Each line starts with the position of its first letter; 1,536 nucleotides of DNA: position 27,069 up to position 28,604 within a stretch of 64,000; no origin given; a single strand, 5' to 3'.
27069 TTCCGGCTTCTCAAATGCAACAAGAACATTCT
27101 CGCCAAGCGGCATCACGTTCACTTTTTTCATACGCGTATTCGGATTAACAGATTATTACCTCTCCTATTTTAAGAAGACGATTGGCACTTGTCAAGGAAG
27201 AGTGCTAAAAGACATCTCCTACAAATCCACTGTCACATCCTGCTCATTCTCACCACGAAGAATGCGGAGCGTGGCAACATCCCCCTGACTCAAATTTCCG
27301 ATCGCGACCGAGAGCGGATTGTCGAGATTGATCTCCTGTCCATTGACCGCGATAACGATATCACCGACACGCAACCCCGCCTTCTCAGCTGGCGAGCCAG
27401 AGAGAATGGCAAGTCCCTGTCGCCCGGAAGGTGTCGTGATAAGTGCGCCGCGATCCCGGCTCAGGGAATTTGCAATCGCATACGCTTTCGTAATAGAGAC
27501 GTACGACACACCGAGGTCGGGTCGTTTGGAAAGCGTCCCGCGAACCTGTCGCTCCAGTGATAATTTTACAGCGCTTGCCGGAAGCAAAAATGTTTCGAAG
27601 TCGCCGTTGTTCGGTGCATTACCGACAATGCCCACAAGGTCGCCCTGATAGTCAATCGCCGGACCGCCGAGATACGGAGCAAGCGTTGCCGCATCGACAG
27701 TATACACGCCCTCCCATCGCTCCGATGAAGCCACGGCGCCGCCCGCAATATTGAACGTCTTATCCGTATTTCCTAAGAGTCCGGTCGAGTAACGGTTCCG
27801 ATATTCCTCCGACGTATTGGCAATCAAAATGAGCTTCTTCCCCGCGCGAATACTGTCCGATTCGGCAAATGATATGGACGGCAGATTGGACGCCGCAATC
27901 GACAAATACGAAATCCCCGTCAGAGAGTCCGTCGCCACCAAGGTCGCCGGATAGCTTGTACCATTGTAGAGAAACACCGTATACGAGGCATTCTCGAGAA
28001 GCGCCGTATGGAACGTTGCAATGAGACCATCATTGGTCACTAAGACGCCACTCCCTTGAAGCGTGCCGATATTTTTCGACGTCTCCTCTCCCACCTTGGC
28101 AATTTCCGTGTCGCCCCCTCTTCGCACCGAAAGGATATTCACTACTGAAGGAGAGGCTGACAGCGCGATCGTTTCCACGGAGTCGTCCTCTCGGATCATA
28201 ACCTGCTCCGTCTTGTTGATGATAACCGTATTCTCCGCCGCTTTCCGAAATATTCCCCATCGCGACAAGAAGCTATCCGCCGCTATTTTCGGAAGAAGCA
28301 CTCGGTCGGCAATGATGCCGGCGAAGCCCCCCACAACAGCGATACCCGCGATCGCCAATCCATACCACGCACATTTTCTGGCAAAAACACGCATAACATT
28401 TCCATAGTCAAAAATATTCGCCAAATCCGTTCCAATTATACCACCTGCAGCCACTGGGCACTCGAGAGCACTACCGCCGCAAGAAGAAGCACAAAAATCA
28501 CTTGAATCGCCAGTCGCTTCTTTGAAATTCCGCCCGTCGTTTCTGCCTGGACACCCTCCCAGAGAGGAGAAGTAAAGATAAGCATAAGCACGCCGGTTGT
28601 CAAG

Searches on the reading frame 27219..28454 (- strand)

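Call 23: search_protein_families(library=pfam, proteins=[window:27219-28454:-], max_evalue=0.001)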
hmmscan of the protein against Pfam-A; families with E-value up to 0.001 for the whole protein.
window:27219-28454:- (411 aa): 4 families
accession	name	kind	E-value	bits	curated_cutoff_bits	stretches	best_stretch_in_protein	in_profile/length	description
PF13365.12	Trypsin_2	-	1.3e-14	55.6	27.6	1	134-276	1-144/144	Trypsin-like peptidase domain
PF13180.12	PDZ_2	-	2.7e-12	47.2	27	1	312-411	1-80/80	PDZ domain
PF17820.7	PDZ_6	-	4.9e-10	39.4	27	1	351-378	6-31/54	PDZ domain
PF00595.29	PDZ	-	3.7e-06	27.7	23.2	1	350-387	32-69/81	PDZ domain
